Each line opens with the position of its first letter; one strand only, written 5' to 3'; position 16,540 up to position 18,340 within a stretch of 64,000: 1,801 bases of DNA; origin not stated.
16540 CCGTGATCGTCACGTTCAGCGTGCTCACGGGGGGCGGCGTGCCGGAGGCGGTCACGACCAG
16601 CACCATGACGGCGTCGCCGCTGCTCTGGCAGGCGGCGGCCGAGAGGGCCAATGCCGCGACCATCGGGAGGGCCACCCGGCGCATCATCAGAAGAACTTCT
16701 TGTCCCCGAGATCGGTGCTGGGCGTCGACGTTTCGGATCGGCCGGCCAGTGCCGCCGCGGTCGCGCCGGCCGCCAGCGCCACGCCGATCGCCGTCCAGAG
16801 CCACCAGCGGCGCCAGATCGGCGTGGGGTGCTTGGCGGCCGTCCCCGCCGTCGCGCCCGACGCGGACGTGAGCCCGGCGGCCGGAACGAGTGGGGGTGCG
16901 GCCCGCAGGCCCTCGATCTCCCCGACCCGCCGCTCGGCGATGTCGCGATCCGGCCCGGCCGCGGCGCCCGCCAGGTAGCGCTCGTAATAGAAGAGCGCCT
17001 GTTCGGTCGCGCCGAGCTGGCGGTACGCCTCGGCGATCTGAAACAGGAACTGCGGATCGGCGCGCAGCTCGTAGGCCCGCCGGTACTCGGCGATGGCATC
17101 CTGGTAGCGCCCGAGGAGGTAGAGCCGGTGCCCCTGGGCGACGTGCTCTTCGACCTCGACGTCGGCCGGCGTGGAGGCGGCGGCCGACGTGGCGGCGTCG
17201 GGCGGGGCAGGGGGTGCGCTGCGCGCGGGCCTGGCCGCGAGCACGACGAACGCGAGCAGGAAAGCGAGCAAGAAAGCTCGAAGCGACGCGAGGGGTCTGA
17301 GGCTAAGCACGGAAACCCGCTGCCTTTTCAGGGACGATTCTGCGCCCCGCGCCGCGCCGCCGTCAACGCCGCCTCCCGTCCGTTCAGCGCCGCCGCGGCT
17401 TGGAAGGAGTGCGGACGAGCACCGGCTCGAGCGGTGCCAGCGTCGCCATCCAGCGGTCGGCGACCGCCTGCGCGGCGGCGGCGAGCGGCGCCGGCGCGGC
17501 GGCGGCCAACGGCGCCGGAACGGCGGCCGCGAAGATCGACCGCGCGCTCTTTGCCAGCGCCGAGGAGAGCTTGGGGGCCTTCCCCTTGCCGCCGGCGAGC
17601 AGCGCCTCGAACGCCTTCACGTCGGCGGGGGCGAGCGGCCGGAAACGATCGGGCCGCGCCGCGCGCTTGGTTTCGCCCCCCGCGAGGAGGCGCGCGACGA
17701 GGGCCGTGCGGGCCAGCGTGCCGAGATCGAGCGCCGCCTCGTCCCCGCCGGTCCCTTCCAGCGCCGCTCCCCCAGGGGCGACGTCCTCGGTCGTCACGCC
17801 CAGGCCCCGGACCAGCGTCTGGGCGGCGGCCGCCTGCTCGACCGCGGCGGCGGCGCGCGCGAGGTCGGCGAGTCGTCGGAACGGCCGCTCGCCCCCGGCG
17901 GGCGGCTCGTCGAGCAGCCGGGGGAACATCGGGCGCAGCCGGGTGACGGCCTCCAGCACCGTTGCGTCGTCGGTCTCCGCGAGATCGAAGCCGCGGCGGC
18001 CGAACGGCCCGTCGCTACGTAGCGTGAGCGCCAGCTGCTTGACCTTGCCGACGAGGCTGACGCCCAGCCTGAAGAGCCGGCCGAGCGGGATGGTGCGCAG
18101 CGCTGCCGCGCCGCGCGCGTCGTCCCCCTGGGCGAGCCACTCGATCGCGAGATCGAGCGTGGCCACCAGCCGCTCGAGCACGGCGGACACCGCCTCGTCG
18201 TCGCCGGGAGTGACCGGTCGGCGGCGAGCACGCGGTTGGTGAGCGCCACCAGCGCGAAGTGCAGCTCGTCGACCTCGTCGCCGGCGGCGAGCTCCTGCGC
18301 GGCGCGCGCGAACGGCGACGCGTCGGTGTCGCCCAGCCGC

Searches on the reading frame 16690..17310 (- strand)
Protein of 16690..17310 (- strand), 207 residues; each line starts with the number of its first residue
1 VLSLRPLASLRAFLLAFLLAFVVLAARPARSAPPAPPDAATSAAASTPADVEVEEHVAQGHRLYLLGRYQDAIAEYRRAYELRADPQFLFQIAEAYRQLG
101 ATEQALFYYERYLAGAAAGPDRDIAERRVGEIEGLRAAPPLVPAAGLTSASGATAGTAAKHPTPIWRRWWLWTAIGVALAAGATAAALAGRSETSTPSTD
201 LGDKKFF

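Call 5: search_protein_families(library=pfam, max_evalue=1, proteins=[window:16690-17310:-])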
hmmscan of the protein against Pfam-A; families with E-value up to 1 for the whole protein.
window:16690-17310:- (207 aa): 13 families
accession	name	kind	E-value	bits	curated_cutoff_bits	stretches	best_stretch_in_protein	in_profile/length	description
PF07719.23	TPR_2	-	2.2e-07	30.9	27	2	54-82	2-30/34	Tetratricopeptide repeat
PF13181.12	TPR_8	-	7.3e-06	26.2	25.7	2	87-113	2-28/34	Tetratricopeptide repeat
PF00515.34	TPR_1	-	1.5e-05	25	27.8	2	88-113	3-28/34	Tetratricopeptide repeat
PF13414.12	TPR_11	-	7.2e-05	22.8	26.8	1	60-100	1-42/42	TPR repeat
PF13432.12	TPR_16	-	0.00052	20.8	32.7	1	58-119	2-64/65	Tetratricopeptide repeat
PF13424.12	TPR_12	-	0.0011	19.5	30.1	2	89-116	48-75/77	Tetratricopeptide repeat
PF13176.12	TPR_7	-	0.0023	18.3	27.9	1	89-115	2-28/36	Tetratricopeptide repeat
PF13371.12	TPR_9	-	0.0038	17.7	35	1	89-128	32-71/73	Tetratricopeptide repeat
PF14559.12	TPR_19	-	0.01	16.6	25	1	66-114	4-53/68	Tetratricopeptide repeat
PF13567.11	DUF4131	-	0.025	14.7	31.6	0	8-53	30-69/165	Domain of unknown function (DUF4131)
PF13174.12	TPR_6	-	0.029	15.4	26.3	1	89-113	3-27/33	Tetratricopeptide repeat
PF13428.12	TPR_14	-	0.034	15.3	23.5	2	87-121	2-33/44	Tetratricopeptide repeat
PF12895.13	ANAPC3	-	0.16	12.7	27.2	1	67-110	3-47/82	Anaphase-promoting complex, cyclosome, subunit 3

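Call 6: search_protein_families(library=ncbifam, max_evalue=1, proteins=[window:16690-17310:-])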
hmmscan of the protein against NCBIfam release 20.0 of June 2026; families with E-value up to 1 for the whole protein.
window:16690-17310:- (207 aa): 7 families
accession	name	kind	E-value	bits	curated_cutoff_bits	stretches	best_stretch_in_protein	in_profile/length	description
NF053607.1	CHU_0125_OmpA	equivalog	4.2e-05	22.2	620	1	56-113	22-80/639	CHU_0125 family OmpA-like outer membrane integrity protein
TIGR02552.1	LcrH_SycD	equivalog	0.00026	20.7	104.8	1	65-106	64-106/136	SycD/LcrH family type III secretion system chaperone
TIGR02917.1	PEP_TPR_lipo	equivalog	0.0019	16.2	312.2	1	67-114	717-764/899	XrtA/PEP-CTERM system TPR-repeat protein PrsT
NF041522.1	TPR_sll0314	equivalog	0.072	12.3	225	1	81-121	173-215/275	Sll0314/Alr1548 family TPR repeat-containing protein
NF052230.1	T9SS_PorE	exception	0.084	11.1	600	1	51-110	16-81/648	PorE family type IX secretion system protein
TIGR00990.1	3a0801s09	subfamily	0.2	10.2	757.25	1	59-104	133-178/615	mitochondrial import receptor subunit TOM70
NF047507.1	TPR_BatC_Lepto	exception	0.21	11.1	175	1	56-114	27-86/214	TPR repeat-containing protein BatC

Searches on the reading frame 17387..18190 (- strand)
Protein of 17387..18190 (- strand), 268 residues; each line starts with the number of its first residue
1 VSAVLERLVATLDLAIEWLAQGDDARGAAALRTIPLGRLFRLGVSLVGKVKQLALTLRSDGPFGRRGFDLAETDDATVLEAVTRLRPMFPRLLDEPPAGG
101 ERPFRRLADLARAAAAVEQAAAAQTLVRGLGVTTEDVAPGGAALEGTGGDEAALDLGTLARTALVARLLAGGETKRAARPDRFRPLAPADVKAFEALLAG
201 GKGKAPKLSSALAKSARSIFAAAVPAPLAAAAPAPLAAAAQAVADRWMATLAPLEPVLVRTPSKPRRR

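Call 74: search_protein_families(library=pfam, max_evalue=0.001, proteins=[window:17387-18190:-])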
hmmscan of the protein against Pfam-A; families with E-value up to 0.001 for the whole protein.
window:17387-18190:- (268 aa): 1 family
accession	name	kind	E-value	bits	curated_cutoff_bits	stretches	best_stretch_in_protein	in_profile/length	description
PF19676.4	DUF6178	-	5.4e-29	101.5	25.5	1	2-255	307-546/561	Family of unknown function (DUF6178)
